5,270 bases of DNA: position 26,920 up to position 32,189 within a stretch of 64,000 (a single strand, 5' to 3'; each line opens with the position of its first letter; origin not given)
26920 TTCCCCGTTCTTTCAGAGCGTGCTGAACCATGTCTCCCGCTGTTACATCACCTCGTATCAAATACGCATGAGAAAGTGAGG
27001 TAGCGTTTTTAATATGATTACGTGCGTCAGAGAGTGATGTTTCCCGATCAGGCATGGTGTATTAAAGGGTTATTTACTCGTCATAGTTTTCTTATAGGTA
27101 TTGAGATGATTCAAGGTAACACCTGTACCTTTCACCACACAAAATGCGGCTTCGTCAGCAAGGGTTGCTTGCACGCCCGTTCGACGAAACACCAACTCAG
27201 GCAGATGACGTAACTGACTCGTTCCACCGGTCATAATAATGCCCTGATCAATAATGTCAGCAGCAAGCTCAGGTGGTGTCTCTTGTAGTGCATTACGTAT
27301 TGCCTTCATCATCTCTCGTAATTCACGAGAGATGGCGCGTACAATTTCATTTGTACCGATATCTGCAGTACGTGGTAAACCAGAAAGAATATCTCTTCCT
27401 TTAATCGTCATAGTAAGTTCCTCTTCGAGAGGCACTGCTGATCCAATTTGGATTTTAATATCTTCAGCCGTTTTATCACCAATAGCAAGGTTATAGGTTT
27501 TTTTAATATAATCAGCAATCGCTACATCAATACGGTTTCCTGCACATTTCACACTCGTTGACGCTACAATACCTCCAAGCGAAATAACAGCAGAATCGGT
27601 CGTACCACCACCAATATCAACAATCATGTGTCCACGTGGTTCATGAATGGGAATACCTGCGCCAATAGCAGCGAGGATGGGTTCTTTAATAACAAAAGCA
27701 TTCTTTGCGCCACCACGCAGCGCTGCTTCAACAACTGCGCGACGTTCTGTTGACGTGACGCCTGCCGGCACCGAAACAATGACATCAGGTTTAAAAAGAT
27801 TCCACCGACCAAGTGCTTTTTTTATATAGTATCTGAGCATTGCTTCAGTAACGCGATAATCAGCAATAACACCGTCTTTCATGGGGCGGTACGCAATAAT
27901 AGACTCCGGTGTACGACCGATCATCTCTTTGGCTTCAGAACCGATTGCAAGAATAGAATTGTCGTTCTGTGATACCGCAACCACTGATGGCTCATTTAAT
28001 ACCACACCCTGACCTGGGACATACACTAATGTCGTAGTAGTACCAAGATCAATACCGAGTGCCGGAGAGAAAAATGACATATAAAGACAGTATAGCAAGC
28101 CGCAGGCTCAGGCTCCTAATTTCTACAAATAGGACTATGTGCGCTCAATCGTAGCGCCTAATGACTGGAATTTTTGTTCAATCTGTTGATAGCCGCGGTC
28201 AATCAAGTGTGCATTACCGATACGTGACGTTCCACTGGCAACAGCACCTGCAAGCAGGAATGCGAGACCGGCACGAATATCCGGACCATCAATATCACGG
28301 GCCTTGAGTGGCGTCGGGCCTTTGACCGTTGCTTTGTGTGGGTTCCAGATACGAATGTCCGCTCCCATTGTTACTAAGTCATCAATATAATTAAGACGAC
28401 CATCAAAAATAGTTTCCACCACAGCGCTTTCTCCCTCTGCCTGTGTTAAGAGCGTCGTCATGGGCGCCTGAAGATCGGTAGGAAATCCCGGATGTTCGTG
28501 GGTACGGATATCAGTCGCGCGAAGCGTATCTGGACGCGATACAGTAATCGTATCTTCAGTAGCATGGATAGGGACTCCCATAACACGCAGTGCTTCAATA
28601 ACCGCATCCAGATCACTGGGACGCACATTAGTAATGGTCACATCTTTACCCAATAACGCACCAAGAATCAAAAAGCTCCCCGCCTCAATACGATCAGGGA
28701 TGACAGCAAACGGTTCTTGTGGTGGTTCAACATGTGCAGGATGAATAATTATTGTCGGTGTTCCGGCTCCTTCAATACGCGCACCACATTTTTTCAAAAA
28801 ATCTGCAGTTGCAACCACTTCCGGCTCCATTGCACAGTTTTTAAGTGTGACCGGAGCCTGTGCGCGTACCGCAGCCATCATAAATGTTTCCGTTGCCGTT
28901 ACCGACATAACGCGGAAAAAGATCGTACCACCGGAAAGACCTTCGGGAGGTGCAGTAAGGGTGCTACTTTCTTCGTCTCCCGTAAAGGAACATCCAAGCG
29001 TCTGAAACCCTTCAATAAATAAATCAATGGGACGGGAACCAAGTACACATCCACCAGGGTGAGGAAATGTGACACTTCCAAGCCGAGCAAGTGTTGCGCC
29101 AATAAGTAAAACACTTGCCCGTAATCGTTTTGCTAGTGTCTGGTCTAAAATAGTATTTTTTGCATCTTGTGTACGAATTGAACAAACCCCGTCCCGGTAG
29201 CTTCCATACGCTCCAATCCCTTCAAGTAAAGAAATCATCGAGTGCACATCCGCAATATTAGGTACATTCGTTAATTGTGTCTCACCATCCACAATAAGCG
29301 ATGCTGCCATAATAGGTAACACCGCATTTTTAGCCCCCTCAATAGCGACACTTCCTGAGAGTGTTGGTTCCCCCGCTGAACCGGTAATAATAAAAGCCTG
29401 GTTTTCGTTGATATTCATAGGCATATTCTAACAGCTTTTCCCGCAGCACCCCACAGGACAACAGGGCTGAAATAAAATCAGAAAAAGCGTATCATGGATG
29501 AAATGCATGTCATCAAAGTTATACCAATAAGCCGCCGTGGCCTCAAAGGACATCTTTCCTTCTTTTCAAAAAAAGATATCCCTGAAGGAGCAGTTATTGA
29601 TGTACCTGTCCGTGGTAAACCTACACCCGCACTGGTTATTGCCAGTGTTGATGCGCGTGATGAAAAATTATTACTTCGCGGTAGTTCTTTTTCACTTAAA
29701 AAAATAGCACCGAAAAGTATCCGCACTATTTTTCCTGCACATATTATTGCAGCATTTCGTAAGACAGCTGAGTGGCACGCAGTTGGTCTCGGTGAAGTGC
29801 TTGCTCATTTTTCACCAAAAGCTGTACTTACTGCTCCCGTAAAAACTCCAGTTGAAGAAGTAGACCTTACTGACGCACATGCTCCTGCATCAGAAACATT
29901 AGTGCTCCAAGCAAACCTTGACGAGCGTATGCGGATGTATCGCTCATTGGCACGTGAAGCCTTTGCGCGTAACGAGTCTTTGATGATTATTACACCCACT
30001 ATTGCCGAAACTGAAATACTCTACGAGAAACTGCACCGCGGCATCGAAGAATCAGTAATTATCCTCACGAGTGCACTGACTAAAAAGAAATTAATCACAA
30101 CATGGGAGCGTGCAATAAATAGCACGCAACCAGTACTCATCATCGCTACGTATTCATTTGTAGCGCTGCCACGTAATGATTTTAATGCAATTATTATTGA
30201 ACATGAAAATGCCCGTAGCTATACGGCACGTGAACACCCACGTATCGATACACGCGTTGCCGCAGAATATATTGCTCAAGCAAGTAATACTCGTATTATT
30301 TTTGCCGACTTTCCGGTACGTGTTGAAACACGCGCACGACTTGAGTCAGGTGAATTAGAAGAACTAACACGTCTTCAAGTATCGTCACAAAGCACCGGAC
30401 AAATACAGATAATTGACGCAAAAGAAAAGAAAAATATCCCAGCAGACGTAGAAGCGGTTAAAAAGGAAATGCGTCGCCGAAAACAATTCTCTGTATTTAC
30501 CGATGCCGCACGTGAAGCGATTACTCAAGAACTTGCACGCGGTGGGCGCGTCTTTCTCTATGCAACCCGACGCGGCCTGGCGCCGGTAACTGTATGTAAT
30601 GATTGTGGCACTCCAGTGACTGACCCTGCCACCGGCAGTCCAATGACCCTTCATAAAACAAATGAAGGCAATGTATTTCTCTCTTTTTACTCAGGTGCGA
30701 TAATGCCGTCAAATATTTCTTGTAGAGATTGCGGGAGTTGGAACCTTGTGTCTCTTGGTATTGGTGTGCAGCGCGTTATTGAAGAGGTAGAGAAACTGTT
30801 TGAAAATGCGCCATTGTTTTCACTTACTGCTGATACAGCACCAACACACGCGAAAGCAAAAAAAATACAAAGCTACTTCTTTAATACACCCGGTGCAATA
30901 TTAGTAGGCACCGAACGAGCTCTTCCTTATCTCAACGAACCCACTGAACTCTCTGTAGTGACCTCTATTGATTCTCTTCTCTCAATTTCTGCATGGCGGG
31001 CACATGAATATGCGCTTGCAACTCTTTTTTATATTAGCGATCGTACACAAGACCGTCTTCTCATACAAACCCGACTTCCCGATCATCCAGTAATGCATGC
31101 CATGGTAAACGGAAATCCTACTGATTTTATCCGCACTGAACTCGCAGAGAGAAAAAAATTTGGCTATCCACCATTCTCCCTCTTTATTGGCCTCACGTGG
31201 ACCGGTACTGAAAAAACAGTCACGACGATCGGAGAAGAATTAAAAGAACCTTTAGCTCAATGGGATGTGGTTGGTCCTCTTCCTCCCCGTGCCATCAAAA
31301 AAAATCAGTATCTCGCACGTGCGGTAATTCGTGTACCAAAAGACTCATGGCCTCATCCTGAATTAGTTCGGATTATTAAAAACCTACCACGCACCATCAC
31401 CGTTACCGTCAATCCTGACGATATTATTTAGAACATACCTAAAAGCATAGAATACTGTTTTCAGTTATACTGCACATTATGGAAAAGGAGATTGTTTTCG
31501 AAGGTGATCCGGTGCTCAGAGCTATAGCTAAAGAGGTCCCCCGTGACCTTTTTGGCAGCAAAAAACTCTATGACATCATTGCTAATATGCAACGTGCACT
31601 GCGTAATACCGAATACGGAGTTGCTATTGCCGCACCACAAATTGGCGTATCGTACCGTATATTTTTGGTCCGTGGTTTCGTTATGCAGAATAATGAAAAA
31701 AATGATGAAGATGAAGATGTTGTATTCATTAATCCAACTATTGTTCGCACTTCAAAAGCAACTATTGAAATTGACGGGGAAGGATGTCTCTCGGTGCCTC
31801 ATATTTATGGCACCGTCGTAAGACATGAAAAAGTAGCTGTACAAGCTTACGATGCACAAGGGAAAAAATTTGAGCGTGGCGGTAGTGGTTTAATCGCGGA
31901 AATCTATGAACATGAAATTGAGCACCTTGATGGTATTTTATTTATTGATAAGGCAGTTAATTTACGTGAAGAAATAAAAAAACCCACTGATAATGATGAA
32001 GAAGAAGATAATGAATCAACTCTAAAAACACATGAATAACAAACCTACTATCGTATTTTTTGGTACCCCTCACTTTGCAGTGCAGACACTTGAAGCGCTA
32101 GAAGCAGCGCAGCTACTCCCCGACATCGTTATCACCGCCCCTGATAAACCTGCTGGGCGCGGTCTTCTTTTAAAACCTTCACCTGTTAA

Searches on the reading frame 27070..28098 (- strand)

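Call 41: search_protein_families(library=pfam, proteins=[window:27070-28098:-], max_evalue=0.00001)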
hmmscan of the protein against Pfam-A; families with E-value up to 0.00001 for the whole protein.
window:27070-28098:- (342 aa): 4 families
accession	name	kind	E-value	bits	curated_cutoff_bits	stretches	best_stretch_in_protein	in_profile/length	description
PF06723.19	MreB_Mbl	-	3.2e-130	434.2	27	1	13-336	3-326/327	MreB/Mbl protein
PF14450.12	FtsA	-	1.2e-10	42.3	31.8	1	159-314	2-110/127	Cell division protein FtsA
PF00022.25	Actin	-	3.3e-10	39.6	27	1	16-200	9-189/410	Actin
PF00012.26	HSP70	-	8.6e-10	37.9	20.6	1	105-208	135-244/599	Hsp70 protein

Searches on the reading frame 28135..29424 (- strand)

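Call 41: search_protein_families(library=pfam, proteins=[window:28135-29424:-], max_evalue=0.00001)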
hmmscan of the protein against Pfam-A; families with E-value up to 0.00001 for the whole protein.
window:28135-29424:- (429 aa): 1 family
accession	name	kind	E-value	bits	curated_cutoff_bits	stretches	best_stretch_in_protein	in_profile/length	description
PF00275.25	EPSP_synthase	-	6e-74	249.7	22.8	1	21-418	6-416/417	EPSP synthase (3-phosphoshikimate 1-carboxyvinyltransferase)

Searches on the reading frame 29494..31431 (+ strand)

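Call 41: search_protein_families(library=pfam, proteins=[window:29494-31431:+], max_evalue=0.00001)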
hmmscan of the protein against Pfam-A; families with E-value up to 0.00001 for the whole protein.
window:29494-31431:+ (645 aa): 0 families

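Call 77: search_protein_families(library=ncbifam, proteins=[window:29494-31431:+], max_evalue=0.001)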
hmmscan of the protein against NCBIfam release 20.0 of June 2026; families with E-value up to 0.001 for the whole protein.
window:29494-31431:+ (645 aa): 13 families
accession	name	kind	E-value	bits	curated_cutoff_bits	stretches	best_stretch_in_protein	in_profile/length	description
TIGR00595.1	priA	equivalog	4.2e-54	184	230.35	1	149-615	14-477/509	replication restart helicase PriA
NF004066.1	PRK05580.1-3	equivalog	4.1e-51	174.2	813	1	149-626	288-763/788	primosomal protein N'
NF004070.0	PRK05580.2-2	equivalog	2.2e-46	158.4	921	1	154-627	239-707/729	primosomal protein N'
NF004067.0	PRK05580.1-4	equivalog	6.1e-45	153.8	763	1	149-568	239-645/737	primosomal protein N'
NF004069.0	PRK05580.2-1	equivalog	1.7e-39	135.7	767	1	20-573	15-538/612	primosomal protein N'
NF004065.0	PRK05580.1-1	equivalog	2.3e-33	115.4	858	1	148-566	232-637/731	primosomal protein N'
NF004068.0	PRK05580.1-5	equivalog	3.5e-33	114.7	1249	1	148-573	294-710/795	primosomal protein N'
NF004071.0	PRK05580.2-3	equivalog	9.1e-30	103.2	1105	1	151-569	241-649/735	primosomal protein N'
NF004072.0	PRK05580.2-4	equivalog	1.3e-27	96.4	1030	1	146-602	151-600/648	primosomal protein N'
NF011453.0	PRK14873.1-3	equivalog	1.4e-21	76.3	812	1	142-614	181-615/653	primosome assembly protein PriA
NF011455.0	PRK14873.1-5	equivalog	7.7e-17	60.8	969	1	143-595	172-609/675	primosomal protein N'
NF011454.0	PRK14873.1-4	equivalog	2.7e-15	55.7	951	1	151-614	163-613/651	primosomal protein N'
NF011452.0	PRK14873.1-2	equivalog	2.1e-14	52.6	980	1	185-616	253-672/708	primosomal protein N'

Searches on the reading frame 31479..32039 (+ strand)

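Call 41: search_protein_families(library=pfam, proteins=[window:31479-32039:+], max_evalue=0.00001)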
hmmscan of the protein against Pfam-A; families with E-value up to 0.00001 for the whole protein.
window:31479-32039:+ (186 aa): 1 family
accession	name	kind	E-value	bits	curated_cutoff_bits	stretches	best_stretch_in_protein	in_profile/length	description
PF01327.26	Pep_deformylase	-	1.8e-40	138.5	22.8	1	3-163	2-154/156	Polypeptide deformylase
